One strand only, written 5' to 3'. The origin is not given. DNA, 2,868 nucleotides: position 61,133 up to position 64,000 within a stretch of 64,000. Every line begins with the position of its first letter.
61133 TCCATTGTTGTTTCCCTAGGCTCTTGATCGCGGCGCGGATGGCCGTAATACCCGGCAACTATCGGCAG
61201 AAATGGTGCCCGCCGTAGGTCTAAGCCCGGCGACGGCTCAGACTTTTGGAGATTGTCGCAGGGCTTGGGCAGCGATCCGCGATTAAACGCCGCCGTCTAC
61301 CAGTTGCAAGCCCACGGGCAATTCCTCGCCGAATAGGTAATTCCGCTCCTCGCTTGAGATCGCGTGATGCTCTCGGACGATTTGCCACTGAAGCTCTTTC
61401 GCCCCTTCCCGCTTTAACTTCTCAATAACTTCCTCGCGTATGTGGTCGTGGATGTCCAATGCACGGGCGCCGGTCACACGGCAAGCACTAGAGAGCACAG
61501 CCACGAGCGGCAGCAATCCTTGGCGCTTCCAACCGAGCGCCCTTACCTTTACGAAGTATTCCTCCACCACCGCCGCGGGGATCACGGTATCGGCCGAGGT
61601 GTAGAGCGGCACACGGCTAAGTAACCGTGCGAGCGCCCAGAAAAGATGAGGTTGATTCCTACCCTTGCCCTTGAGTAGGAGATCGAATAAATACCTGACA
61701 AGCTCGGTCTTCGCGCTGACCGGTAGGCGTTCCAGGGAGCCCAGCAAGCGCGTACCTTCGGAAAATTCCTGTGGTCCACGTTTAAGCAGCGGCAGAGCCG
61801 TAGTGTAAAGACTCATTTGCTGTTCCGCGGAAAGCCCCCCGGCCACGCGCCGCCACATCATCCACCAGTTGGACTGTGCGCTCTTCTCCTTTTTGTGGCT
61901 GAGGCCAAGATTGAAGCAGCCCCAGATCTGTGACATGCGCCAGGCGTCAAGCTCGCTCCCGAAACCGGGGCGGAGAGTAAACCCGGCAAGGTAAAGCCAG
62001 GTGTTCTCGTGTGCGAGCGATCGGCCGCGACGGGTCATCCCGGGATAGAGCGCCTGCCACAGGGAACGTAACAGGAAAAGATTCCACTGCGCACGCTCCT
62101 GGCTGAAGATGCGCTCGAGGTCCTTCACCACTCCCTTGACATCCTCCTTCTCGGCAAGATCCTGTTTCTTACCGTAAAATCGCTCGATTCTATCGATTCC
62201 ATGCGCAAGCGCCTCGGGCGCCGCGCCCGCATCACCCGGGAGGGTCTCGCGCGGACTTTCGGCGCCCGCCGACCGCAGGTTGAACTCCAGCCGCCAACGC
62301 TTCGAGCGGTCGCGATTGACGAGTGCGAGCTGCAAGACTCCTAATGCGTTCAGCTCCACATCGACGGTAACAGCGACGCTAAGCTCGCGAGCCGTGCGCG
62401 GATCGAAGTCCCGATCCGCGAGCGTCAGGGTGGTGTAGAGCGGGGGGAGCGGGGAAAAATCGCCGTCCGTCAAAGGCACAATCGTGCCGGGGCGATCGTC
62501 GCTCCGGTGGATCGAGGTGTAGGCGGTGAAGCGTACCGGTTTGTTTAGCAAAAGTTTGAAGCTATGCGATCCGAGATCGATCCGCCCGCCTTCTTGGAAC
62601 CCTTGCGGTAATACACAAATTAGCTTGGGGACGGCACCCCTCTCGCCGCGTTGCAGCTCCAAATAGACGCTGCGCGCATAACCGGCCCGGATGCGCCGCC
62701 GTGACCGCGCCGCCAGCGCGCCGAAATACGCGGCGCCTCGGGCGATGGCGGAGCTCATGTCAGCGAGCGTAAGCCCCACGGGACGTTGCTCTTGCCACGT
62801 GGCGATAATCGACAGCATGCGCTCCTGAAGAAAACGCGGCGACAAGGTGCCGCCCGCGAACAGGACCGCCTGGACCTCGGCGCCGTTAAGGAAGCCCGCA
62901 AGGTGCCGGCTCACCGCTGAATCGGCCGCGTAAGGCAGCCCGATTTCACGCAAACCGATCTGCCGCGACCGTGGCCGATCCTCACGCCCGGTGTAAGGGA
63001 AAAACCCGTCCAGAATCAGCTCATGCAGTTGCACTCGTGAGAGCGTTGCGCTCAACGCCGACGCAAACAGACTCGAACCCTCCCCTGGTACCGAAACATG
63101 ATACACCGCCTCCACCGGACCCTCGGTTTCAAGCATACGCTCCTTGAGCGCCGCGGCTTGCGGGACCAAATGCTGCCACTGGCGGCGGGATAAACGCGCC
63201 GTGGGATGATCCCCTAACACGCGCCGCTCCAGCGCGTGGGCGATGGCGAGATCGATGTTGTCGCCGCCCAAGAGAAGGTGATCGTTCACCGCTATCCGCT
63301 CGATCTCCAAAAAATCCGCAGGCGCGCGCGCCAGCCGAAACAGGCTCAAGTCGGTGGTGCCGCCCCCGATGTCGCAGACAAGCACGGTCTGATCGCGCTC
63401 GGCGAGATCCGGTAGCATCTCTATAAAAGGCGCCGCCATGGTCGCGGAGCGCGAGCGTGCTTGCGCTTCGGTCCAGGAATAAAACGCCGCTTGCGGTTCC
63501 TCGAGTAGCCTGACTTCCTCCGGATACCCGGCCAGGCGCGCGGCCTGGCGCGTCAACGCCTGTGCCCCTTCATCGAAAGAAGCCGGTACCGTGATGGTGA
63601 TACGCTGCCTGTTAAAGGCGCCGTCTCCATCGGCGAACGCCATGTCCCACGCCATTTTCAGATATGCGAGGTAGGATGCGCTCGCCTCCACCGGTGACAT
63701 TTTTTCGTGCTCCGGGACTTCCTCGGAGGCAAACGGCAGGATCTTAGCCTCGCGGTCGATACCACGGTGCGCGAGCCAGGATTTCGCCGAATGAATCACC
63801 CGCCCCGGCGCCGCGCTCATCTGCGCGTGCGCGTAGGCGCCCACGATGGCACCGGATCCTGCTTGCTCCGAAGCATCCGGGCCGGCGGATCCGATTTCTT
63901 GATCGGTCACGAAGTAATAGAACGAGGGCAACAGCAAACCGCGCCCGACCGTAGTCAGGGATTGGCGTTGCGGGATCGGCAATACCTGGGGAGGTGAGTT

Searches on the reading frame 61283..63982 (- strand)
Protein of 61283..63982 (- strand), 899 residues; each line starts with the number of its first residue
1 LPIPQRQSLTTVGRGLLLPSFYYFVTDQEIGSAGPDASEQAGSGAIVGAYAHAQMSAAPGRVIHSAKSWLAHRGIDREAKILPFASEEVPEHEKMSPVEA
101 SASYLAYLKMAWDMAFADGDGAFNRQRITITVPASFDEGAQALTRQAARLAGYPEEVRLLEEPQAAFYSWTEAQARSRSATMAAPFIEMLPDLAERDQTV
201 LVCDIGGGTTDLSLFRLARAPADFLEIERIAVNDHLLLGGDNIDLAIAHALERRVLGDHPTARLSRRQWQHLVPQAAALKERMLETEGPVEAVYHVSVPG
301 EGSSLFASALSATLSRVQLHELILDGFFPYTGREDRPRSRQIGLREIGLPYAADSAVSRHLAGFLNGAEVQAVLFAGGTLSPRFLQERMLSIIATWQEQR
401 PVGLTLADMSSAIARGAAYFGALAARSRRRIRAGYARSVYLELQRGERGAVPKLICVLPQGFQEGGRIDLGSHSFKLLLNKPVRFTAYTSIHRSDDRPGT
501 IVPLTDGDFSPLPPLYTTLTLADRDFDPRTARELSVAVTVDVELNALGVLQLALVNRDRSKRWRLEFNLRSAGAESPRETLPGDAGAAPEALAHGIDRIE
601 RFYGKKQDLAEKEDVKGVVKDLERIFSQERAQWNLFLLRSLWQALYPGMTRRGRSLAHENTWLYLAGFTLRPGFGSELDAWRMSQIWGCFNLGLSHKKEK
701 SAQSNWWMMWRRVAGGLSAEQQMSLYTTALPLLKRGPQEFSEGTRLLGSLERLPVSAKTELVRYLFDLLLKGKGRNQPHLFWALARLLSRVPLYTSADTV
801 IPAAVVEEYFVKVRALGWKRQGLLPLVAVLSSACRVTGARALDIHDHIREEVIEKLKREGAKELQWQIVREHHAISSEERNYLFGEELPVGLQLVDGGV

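Call 6: search_protein_families(library=pfam, proteins=[window:61283-63982:-], max_evalue=0.01)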
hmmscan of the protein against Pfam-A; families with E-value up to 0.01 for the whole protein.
window:61283-63982:- (899 aa): 2 families
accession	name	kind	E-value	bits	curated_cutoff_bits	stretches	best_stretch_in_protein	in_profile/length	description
PF12531.13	DUF3731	-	8.9e-66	222.7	25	1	655-894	1-248/248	DNA-K related protein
PF00012.26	HSP70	-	7.8e-13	47.9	20.6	1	46-323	45-302/599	Hsp70 protein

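Call 8: search_protein_families(library=ncbifam, proteins=[window:61283-63982:-], max_evalue=0.01)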
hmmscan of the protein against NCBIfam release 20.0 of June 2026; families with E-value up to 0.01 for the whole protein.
window:61283-63982:- (899 aa): 9 families
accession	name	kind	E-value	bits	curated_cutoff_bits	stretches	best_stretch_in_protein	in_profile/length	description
TIGR01991.1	HscA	equivalog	1.8e-18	66.4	708.55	1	44-287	44-263/600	Fe-S protein assembly chaperone HscA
NF003520.0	PRK05183.1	subfamily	1.1e-17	63.7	620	1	45-287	65-283/621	Fe-S protein assembly chaperone HscA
TIGR02350.1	prok_dnaK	equivalog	6.7e-14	51.2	822.55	1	44-255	45-235/596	molecular chaperone DnaK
NF002399.0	PRK01433.1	equivalog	1.9e-13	49.9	743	1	93-254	114-244/595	Fe-S protein assembly chaperone HscA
NF001413.0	PRK00290.1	equivalog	5e-12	44.9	648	1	45-250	48-231/625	molecular chaperone DnaK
NF009947.0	PRK13411.1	equivalog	3e-08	32.2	1002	1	126-251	134-234/662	molecular chaperone DnaK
NF009946.0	PRK13410.1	equivalog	5.7e-08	31.4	1019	1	129-273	139-258/669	molecular chaperone DnaK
NF008673.0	PRK11678.1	equivalog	0.0003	19.7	331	1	195-248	206-260/450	molecular chaperone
TIGR00904.1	mreB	subfamily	0.0013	17.9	365.75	0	127-249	100-191/334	MreB/Mrl family cell shape determining protein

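Call 9: search_protein_families(library=padloc, proteins=[window:61283-63982:-], max_evalue=0.01)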
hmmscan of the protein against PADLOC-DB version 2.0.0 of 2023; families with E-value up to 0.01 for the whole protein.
window:61283-63982:- (899 aa): 1 family
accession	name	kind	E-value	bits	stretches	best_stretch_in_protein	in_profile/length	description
PDLC04731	PDC-M61B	-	0.00037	17.3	1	195-221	345-371/588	-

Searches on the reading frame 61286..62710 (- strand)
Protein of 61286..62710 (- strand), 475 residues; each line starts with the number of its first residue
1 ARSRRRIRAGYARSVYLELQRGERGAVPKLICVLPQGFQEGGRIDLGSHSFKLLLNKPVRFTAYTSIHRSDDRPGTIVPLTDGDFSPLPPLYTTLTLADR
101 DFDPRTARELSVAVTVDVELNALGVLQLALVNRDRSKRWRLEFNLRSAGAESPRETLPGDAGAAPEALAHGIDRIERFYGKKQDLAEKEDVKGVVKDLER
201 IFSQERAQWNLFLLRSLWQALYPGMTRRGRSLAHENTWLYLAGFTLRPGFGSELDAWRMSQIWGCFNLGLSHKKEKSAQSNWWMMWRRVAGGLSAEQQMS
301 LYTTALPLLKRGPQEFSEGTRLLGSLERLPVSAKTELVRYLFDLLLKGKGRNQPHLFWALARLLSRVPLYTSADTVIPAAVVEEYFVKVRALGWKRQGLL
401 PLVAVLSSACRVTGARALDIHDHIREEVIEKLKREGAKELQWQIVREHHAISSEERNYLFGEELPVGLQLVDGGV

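Call 54: predict_structure(alignment_id=A2)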
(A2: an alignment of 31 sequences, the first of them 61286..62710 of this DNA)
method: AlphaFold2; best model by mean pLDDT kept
length: 475 residues; sequences in the alignment: 31
mean_pLDDT: 80.6   pTM: 0.63
mean pLDDT of the five models: 80.6, 80.2, 79.7, 79.3, 78.1
residues with pLDDT >= 90: 183; 70-90: 192; 50-70: 64; < 50: 36
segments of 3 or more residues with pLDDT < 50: 1-8, 104-106, 148-158, 249-253, 461-464, 473-475
pLDDT, mean of each block of 10 residues (from residue 1): 40 87 65 90 86 76 85 90 72 67 53 90 86 88 63 40 84 90 64 92 83 83 82 90 72 57 78 83 88 82 95 91 90 96 93 90 82 81 96 93 95 86 96 96 90 60 64 51
secondary structure, 60 per line:
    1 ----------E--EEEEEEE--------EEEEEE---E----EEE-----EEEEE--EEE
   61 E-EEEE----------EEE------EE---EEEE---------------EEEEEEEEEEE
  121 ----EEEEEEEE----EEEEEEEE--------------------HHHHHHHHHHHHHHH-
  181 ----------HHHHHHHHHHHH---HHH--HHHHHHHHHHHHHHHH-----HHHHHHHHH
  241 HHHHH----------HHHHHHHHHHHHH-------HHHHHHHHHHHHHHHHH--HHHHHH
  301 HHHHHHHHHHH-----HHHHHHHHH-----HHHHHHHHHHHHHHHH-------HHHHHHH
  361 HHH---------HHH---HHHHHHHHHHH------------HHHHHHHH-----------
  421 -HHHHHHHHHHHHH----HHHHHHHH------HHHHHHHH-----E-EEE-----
elements in order: E14-20 E29-34 E43-45 E51-55 E58-61 E63-66 E77-79 E91-94 E110-120 E125-132 E137-144 H165-179 H191-202 H211-226 H232-245 H256-268 H276-292 H295-311 H317-325 H331-346 H354-363 H379-389 H402-409 H422-434 H439-446 H453-460 E468-470

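Call 56: fold_search(model_id=the predicted structure, library=pdb)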
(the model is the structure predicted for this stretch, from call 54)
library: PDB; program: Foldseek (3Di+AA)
matches with E <= 10: 1044; with E <= 0.001: 6
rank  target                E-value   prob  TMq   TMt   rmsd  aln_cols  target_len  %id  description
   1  4r5l_C                1.9e-04  1.00  0.17  0.32  17.6       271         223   11  Crystal structure of the DnaK C-terminus (Dnak-SBD-C) (released 2014-09-10)
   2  5e85                  2.2e-04  1.00  0.17  0.32  20.4       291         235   13  isolated SBD of BiP (released 2015-12-30)
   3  3dpp_B                4.3e-04  1.00  0.18  0.36  18.0       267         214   10  Crystal structure of the substrate binding domain of E. coli DnaK in complex with a long pyrrhocoricin-derived inhibit (released 2009-03-10)
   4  5e86                  7.6e-04  1.00  0.18  0.33  18.5       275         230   12  isolated SBD of BiP with loop34 modification (released 2015-12-30)
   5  5gjj_MODEL_1_A        8.8e-04  1.00  0.19  0.33   6.2       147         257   12  Glutathionylated hHsp70 SBD (released 2017-07-05)
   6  1lsh_A                8.8e-04  0.96  0.23  0.14  17.1       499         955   10  LIPID-PROTEIN INTERACTIONS IN LIPOVITELLIN (released 2002-07-31)
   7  6zhi_B                1.1e-03  1.00  0.17  0.33  16.8       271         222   10  Structure of the Plasmodium falciparum Hsp70-x substrate binding domain in complex with hydrophobic peptide (released 2020-09-09)
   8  3dpp_A                1.1e-03  1.00  0.17  0.32  18.5       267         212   11  Crystal structure of the substrate binding domain of E. coli DnaK in complex with a long pyrrhocoricin-derived inhibit (released 2009-03-10)
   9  4r5i_A                1.3e-03  1.00  0.17  0.32  20.6       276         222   10  Crystal structure of the DnaK C-terminus with the substrate peptide NRLLLTG (released 2014-09-10)
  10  3dpo_B                1.3e-03  1.00  0.18  0.34  16.1       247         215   14  Crystal structure of the substrate binding domain of E. coli DnaK in complex with a short pyrrhocoricin-derived inhibi (released 2009-03-10)
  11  6zhi_A                1.3e-03  1.00  0.17  0.33  16.6       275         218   12  Structure of the Plasmodium falciparum Hsp70-x substrate binding domain in complex with hydrophobic peptide (released 2020-09-09)
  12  3qnj_B                1.5e-03  0.99  0.17  0.32  18.1       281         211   10  Crystal structure of the substrate binding domain of E.coli DnaK in complex with the antimicrobial peptide oncocin (released 2011-03-23)
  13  4ezq_A                1.5e-03  0.99  0.17  0.32  20.1       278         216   11  Crystal structure of the substrate binding domain of E.coli DnaK in complex with the C-terminal part of pyrrhocoricin  (released 2013-04-17)
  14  1dkx_A                1.6e-03  1.00  0.18  0.34  17.7       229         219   14  THE SUBSTRATE BINDING DOMAIN OF DNAK IN COMPLEX WITH A SUBSTRATE PEPTIDE, DETERMINED FROM TYPE 1 SELENOMETHIONYL CRYST (released 1996-12-07)
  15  7o6r                  1.7e-03  1.00  0.18  0.16   8.6       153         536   14  Crystal structure of bovine Hsc70(aa1-554)E213A/D214A in complex with 1H-Indazole (released 2022-05-04)
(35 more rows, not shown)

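Call 61: search_solved_structures(query=A2, max_evalue=0.01)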
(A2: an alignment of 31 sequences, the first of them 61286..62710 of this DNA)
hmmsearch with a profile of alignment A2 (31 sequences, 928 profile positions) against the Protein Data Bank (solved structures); distinct sequences matched with E-value up to 0.01: 117 (the best 60 are shown).
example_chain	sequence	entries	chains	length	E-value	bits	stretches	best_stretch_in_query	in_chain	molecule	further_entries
5obx_A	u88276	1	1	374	4.1e-14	54.7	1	76-300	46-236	Chaperone protein DnaK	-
5obw_A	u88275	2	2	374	4.6e-14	54.5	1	77-300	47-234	Chaperone protein DnaK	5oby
5obu_A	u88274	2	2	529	1e-13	53.3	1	77-300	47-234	Chaperone protein DnaK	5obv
7n46_A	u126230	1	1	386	1.9e-13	52.5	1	76-297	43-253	Chaperone protein DnaK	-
1dkg_D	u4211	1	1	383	1.9e-13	52.5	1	50-297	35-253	MOLECULAR CHAPERONE DNAK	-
3gl1_A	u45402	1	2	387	1e-12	50.1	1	78-255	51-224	Heat shock protein SSB1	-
7rax_A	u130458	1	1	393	1.4e-12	49.6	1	76-297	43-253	Chaperone protein DnaK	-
2kho_A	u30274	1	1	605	1.5e-12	49.5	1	76-296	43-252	Heat shock protein 70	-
7kru_B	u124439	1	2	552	6e-12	47.5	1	76-297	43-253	Chaperone protein DnaK fused with substrate peptide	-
7kzu_A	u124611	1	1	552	6.6e-12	47.4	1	76-297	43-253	Chaperone protein DnaK fused with substrate peptide,Chaperone protein DnaK fused with subs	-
2v7y_A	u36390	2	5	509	8.9e-12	47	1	129-301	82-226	CHAPERONE PROTEIN DNAK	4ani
9r9o_A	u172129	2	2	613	9.2e-12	46.9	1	77-255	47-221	Ribosome-associated molecular chaperone SSB1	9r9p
7krv_B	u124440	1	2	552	1.9e-11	45.8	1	51-296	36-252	Chaperone protein DnaK fused with substrate peptide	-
7olc_C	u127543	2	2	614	2.2e-11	45.6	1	122-298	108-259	Ribosome-associated molecular chaperone SSB1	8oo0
8w1m_A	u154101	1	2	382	2.5e-11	45.5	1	78-312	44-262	Chaperone protein DnaK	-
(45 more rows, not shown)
